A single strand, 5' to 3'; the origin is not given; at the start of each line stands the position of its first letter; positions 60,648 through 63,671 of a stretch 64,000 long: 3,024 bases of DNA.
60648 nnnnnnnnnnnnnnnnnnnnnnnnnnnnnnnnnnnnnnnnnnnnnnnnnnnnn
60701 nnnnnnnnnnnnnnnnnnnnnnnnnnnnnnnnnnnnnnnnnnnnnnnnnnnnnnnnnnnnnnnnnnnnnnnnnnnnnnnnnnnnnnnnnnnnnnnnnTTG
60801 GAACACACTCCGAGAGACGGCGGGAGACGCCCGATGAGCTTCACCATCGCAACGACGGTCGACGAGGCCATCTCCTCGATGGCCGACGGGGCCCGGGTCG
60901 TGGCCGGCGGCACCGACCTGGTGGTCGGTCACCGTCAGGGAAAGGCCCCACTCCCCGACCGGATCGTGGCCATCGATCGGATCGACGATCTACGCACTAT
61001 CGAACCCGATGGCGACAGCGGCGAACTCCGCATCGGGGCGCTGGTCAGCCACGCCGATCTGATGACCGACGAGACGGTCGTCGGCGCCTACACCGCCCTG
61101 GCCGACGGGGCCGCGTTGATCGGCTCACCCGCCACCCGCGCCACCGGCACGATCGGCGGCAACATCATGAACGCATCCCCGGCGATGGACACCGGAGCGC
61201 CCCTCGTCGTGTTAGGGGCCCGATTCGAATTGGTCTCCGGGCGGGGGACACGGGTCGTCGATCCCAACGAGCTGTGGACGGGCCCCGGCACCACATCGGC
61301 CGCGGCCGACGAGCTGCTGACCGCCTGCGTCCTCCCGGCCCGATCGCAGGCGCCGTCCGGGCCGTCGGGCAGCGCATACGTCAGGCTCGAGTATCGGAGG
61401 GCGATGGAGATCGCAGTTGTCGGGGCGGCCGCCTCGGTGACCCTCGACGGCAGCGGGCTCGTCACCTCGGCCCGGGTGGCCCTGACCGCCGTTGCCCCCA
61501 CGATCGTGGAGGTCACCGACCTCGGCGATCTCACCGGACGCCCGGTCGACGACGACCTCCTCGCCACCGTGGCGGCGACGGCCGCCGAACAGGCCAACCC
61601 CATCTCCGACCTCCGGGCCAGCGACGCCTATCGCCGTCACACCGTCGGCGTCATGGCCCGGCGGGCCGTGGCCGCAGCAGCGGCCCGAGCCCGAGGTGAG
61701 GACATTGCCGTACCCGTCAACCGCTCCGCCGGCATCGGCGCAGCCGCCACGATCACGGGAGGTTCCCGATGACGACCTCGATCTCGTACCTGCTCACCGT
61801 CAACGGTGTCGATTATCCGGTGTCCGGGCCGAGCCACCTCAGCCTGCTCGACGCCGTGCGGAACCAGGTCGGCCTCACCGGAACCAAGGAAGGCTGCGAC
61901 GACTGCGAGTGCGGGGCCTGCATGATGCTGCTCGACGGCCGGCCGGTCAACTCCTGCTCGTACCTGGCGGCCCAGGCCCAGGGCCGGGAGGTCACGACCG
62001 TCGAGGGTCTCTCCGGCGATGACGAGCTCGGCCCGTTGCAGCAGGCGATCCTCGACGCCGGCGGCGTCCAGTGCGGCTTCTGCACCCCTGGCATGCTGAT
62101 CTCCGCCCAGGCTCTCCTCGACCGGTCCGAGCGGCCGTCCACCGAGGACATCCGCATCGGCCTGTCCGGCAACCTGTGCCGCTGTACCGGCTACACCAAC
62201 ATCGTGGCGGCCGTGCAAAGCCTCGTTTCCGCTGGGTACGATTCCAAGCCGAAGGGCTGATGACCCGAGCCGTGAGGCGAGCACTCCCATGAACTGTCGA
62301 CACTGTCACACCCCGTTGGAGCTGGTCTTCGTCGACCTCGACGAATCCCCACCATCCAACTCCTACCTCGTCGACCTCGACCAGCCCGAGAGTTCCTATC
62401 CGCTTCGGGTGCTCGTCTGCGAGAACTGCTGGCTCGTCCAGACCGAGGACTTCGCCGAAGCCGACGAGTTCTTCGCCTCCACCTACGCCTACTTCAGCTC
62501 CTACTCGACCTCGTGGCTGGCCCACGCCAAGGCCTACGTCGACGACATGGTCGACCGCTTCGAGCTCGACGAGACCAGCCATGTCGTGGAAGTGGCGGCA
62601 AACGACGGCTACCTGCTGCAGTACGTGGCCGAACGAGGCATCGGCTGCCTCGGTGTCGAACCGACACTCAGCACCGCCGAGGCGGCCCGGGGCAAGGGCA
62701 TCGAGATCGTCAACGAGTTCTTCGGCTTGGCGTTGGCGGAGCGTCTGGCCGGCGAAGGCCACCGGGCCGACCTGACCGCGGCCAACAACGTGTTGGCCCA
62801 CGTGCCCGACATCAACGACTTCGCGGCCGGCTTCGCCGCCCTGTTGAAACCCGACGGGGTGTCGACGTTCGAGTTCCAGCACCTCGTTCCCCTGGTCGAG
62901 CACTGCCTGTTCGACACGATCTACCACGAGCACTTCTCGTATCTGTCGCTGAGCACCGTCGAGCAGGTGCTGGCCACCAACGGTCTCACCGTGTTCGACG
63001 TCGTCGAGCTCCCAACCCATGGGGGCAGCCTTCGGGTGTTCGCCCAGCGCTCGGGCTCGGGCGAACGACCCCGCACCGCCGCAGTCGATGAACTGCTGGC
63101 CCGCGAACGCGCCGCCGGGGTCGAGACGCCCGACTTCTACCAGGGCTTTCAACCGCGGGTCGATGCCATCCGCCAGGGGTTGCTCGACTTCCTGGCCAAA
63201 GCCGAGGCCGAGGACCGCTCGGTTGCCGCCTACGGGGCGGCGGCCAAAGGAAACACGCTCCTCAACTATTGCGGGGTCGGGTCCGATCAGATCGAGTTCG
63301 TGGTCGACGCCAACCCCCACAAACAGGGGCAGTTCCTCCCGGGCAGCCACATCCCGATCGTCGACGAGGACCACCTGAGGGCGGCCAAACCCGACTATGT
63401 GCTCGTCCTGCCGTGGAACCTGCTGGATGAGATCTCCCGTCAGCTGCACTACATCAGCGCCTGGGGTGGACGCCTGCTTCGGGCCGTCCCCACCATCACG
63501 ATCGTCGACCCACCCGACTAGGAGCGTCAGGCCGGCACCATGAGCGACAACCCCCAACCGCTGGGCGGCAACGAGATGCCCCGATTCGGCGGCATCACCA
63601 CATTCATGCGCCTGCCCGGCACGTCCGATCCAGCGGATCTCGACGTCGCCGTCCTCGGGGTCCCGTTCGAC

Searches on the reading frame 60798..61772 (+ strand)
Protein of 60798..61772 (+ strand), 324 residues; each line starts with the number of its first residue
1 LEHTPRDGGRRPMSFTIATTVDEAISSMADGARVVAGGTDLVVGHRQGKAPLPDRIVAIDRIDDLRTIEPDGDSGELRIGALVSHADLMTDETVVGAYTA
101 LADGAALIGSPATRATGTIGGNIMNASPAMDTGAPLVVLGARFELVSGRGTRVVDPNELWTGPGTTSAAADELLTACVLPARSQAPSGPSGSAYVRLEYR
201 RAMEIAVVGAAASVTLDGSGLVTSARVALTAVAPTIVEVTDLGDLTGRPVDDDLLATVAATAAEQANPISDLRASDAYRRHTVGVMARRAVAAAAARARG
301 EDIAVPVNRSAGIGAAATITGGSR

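Call 64: search_protein_families(library=pfam, proteins=[window:60798-61772:+], max_evalue=0.00001)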
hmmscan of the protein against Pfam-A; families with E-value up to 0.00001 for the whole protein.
window:60798-61772:+ (324 aa): 2 families
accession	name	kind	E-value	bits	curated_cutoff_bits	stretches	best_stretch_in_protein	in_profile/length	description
PF00941.27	FAD_binding_5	-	2.2e-36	125.7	27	1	13-181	3-169/170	FAD binding domain in molybdopterin dehydrogenase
PF03450.22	CO_deh_flav_C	-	3.8e-19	69.2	25.5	1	199-292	7-100/102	CO dehydrogenase flavoprotein C-terminal domain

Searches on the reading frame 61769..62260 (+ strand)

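Call 54: search_protein_families(library=pfam, proteins=[window:61769-62260:+])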
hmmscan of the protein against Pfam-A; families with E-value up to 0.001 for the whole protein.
window:61769-62260:+ (163 aa): 3 families
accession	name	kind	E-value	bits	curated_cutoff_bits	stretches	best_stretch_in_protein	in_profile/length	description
PF01799.25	Fer2_2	-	1.1e-30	106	30.3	1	77-150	1-75/75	[2Fe-2S] binding domain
PF13085.11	Fer2_3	-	4e-05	24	27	1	21-82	29-90/107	2Fe-2S iron-sulfur cluster binding domain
PF00111.32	Fer2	-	4.5e-05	23.8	21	1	10-64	2-56/77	2Fe-2S iron-sulfur cluster binding domain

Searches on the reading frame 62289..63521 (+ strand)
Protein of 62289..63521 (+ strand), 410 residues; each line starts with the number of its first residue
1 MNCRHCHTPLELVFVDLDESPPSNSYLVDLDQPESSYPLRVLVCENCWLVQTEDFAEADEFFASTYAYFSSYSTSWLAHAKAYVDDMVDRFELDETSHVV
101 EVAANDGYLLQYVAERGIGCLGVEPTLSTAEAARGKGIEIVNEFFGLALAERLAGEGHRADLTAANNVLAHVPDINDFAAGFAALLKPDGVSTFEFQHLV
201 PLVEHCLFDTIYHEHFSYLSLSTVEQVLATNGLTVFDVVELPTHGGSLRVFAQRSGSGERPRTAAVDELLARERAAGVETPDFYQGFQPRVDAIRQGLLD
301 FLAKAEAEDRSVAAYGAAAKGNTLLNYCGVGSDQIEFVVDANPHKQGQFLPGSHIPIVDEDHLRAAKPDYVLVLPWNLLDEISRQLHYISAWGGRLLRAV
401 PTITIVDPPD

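Call 64: search_protein_families(library=pfam, proteins=[window:62289-63521:+], max_evalue=0.00001)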
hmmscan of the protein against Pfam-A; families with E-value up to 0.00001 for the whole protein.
window:62289-63521:+ (410 aa): 4 families
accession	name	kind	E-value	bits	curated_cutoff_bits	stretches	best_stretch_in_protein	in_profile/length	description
PF08484.17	Methyltransf_14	-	2.4e-63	213.1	23.5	1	242-401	1-160/160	C-methyltransferase C-terminal domain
PF08421.16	Methyltransf_13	-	3.7e-20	72.3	31.3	1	3-62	1-62/62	Putative zinc binding domain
PF13489.12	Methyltransf_23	-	3.4e-11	43.6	27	1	79-235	4-161/164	Methyltransferase domain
PF08242.18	Methyltransf_12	-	9.2e-08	33.2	30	1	100-191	1-97/98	Methyltransferase domain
